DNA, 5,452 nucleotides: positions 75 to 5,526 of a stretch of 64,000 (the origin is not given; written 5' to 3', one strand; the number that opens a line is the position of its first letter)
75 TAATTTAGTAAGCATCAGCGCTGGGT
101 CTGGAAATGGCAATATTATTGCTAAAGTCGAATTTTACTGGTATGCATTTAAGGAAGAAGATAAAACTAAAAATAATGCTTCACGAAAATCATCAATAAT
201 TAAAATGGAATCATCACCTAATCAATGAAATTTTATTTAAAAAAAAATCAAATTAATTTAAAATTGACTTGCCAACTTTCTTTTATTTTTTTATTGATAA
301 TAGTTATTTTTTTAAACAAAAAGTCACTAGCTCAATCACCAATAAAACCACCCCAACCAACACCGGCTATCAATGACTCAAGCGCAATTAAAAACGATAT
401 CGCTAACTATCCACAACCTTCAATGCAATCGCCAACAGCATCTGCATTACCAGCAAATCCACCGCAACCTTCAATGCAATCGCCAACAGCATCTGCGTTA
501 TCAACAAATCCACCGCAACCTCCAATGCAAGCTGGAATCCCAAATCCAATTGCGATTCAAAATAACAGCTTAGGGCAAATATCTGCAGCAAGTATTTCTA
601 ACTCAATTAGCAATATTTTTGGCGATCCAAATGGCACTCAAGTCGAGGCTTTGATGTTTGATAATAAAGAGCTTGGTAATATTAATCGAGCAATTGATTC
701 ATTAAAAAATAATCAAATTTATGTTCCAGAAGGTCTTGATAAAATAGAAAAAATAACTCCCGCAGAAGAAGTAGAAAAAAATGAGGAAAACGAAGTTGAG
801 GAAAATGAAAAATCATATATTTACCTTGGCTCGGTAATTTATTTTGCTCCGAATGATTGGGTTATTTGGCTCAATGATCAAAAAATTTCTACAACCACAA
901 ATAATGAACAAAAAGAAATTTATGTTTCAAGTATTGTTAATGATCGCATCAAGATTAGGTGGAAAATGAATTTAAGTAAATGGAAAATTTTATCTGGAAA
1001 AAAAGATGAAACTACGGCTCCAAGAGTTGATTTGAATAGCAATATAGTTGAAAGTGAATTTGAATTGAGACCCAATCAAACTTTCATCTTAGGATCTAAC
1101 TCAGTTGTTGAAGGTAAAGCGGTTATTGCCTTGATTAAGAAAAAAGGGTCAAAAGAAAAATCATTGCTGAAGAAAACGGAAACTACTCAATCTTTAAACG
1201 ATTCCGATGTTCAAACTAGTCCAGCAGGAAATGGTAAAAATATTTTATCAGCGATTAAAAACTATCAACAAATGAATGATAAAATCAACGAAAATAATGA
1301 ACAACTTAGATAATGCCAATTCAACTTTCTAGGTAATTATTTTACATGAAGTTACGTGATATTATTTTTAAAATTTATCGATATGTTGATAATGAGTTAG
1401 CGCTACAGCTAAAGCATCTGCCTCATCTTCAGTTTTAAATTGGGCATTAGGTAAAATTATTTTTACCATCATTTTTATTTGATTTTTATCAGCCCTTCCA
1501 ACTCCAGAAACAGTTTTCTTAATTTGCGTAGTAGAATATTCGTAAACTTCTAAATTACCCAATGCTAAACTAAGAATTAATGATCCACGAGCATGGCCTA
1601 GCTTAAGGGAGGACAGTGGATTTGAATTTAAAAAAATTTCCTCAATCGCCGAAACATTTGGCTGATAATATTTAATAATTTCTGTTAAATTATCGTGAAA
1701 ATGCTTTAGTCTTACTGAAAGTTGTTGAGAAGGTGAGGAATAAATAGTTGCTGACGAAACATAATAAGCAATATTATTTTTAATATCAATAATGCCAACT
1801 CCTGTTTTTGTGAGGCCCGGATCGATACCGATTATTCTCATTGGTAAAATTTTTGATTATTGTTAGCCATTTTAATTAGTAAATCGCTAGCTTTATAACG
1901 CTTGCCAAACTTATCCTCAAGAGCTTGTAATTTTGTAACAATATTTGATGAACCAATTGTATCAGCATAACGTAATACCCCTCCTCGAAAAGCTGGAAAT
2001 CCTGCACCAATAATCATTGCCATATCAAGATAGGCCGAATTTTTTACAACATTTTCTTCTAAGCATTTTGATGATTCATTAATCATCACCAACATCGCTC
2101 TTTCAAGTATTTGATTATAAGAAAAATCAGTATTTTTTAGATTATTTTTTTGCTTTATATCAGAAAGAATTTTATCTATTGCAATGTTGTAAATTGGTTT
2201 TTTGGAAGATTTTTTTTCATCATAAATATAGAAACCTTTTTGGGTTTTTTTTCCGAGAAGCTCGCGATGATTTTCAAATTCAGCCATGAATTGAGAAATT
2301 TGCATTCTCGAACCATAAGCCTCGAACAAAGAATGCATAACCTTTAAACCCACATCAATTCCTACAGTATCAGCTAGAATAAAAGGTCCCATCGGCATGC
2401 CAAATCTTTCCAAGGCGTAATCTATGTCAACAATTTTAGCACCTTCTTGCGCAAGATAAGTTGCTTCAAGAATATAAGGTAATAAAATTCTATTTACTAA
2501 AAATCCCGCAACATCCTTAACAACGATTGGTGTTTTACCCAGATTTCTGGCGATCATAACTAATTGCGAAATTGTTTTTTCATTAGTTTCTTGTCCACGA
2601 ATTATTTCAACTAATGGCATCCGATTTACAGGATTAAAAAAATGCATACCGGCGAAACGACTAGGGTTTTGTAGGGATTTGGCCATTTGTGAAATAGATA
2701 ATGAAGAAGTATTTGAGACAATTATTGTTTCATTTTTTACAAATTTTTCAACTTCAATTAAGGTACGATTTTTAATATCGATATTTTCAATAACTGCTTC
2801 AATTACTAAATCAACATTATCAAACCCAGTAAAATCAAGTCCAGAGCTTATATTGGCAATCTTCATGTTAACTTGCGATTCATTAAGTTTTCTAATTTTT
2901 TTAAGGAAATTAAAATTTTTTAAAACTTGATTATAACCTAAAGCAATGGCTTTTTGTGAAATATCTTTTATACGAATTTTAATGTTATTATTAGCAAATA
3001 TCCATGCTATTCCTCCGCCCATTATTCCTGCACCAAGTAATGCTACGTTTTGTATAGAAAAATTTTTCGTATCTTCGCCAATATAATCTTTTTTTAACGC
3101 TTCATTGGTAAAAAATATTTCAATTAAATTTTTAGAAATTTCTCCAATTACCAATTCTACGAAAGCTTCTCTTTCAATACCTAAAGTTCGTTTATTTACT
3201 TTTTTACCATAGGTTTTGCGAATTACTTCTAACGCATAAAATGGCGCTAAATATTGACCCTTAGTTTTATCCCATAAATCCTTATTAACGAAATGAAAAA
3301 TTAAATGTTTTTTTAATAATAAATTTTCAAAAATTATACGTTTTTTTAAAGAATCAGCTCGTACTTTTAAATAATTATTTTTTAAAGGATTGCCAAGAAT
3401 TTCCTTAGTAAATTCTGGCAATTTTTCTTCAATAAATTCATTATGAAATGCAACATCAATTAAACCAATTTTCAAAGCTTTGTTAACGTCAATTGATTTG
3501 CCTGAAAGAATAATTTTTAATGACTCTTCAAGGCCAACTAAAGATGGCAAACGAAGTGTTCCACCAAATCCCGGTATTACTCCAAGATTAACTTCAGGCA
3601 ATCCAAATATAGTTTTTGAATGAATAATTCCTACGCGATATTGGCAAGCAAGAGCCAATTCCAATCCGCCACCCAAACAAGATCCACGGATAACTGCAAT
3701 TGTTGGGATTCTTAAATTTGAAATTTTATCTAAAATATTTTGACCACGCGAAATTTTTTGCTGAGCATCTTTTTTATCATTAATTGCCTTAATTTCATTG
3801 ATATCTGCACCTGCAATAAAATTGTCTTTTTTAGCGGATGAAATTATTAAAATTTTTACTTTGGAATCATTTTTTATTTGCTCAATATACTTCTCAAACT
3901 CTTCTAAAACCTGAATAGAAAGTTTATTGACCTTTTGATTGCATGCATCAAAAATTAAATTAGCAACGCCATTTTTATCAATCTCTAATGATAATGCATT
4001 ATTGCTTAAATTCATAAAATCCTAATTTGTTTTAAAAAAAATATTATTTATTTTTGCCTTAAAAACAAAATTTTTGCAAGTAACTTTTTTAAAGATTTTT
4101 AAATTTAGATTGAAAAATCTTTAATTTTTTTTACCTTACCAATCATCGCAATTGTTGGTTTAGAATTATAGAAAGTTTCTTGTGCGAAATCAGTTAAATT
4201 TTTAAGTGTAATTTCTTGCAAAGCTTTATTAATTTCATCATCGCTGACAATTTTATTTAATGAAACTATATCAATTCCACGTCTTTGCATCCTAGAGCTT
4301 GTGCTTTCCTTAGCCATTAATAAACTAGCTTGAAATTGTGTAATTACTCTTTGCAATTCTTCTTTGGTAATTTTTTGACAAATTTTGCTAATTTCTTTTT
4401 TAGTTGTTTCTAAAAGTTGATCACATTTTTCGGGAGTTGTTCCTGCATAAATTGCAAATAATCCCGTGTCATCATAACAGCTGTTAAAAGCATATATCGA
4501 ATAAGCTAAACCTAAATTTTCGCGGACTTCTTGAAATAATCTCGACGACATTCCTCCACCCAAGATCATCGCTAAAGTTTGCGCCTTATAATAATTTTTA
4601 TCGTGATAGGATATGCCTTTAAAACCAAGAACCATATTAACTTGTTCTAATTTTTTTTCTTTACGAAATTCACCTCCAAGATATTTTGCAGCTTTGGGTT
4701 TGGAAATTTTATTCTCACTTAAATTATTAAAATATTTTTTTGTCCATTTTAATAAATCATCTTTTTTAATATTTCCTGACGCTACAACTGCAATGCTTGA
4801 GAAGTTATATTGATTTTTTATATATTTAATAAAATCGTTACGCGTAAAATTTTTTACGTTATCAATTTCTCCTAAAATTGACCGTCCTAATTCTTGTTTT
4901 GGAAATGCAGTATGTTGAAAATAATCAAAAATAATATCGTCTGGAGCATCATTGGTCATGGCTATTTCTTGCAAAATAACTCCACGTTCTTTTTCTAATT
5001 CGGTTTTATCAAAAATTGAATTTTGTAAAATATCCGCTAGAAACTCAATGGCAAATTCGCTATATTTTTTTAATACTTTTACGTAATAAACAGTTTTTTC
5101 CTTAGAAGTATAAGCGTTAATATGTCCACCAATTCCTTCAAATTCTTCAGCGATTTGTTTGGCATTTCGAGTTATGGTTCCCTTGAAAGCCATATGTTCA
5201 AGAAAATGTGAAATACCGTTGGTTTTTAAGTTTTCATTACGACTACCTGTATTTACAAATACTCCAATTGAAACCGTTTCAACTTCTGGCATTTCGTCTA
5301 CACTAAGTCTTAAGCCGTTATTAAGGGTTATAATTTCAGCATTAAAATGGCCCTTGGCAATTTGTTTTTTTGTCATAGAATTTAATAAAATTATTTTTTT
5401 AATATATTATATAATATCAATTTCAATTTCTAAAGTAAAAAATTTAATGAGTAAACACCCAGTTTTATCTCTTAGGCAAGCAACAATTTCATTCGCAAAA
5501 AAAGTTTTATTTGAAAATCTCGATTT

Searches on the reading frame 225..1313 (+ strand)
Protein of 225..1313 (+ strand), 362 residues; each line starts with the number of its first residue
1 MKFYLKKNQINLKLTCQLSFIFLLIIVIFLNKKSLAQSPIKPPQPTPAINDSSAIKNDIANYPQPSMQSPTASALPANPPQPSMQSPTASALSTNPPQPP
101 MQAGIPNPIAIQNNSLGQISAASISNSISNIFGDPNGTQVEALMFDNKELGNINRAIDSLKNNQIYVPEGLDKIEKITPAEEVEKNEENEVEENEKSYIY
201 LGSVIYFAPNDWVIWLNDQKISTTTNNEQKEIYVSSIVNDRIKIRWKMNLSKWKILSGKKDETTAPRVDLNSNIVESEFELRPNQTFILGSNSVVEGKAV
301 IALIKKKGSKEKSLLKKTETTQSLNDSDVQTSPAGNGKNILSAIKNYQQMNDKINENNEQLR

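Call 21: search_protein_families(library=pfam, proteins=[window:225-1313:+], max_evalue=0.00001)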
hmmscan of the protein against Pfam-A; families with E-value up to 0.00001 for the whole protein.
window:225-1313:+ (362 aa): 0 families

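Call 55: search_protein_families(library=ncbifam, proteins=[window:225-1313:+], max_evalue=0.00001)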
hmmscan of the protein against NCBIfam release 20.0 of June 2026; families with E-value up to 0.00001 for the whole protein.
window:225-1313:+ (362 aa): 0 families

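Call 56: find_encoding_contigs(protein=window:225-1313:+, flank=10000, max_places=2)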
Protein window:225-1313:+ (362 aa): 10 contigs read that carry it; 2 places shown.
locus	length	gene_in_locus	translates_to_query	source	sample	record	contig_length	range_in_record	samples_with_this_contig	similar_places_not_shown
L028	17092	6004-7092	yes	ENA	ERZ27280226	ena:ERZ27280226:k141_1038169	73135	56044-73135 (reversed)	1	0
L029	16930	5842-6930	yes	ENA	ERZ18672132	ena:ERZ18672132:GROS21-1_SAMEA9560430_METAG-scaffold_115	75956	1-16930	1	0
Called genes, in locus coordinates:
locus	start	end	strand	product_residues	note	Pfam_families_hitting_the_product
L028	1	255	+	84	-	?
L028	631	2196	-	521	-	PF00117:GATase, PF07722:Peptidase_C26 (weak), PF02540:NAD_synthase (weak), PF03054:tRNA_Me_trans (faint), PF00958:GMP_synt_C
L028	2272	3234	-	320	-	PF01210:NAD_Gly3P_dh_N, PF02558:ApbA (weak), PF07479:NAD_Gly3P_dh_C, PF20618:GPD_NAD_C_bact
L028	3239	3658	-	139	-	PF01648:ACPS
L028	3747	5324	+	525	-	-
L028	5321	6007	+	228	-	-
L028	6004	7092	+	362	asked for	-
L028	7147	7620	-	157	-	PF02075:RuvC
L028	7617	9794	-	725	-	PF00378:ECH_1, PF16113:ECH_2, PF02737:3HCDH_N, PF00725:3HCDH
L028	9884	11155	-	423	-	PF00675:Peptidase_M16, PF05193:Peptidase_M16_C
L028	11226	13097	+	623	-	PF02463:SMC_N (faint), PF03193:RsgA_GTPase (faint), PF13555:AAA_29 (faint), PF00004:AAA (faint), PF00005:ABC_tran, PF01926:MMR_HSR1 (faint), PF00005:ABC_tran, PF16326:ABC_tran_CTD, +3 more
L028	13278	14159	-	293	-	-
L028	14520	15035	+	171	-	PF00717:Peptidase_S24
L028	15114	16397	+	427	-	PF00817:IMS, PF11799:IMS_C, PF13438:DUF4113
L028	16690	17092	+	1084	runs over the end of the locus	PF12796:Ank_2, PF13857:Ank_5, PF12796:Ank_2, PF13857:Ank_5, PF13637:Ank_4, PF12796:Ank_2, PF13857:Ank_5, PF00023:Ank, +14 more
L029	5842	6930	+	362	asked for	-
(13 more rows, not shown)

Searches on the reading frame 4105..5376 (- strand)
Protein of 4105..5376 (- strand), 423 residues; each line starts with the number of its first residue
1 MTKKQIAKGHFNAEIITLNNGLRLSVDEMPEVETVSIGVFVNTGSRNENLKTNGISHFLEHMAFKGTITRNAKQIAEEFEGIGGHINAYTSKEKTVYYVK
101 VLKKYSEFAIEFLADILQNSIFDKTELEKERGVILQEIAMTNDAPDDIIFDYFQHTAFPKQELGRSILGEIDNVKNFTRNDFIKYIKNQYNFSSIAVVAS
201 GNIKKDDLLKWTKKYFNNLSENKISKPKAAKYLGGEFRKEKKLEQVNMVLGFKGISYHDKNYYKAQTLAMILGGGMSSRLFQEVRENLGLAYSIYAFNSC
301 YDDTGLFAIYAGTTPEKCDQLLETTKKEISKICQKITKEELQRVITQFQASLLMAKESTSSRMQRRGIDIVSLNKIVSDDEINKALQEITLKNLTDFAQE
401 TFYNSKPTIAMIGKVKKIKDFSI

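Call 8: search_protein_families(library=ncbifam, proteins=[window:4105-5376:-], max_evalue=0.1)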
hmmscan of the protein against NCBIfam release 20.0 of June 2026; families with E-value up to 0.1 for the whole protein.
window:4105-5376:- (423 aa): 7 families
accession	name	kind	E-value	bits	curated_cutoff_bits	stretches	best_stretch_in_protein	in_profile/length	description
NF047422.1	YfmF_fam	equivalog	1.6e-26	93.2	285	1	107-400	99-400/412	EF-P 5-aminopentanol modification-associated protein YfmF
NF047421.1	YfmH_fam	equivalog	2.3e-26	93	250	1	40-412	47-421/425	EF-P 5-aminopentanol modification-associated protein YfmH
NF011681.0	PRK15101.1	equivalog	6.3e-16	57.5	765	1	16-228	47-264/961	pitrilysin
TIGR02110.1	PQQ_syn_pqqF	equivalog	9.2e-13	47.8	320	1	16-144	3-133/697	pyrroloquinoline quinone biosynthesis protein PqqF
NF033078.2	AAC_6p_Ia_fam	equivalog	0.02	14.8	265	1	153-212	120-179/181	AAC(6')-Ia family aminoglycoside 6'-N-acetyltransferase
NF007171.0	PRK09602.1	subfamily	0.053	12.4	387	1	323-414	136-227/397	YchF-related putative GTPase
NF006292.0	PRK08475.1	equivalog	0.074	12.7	166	1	316-387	91-160/171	F0F1 ATP synthase subunit B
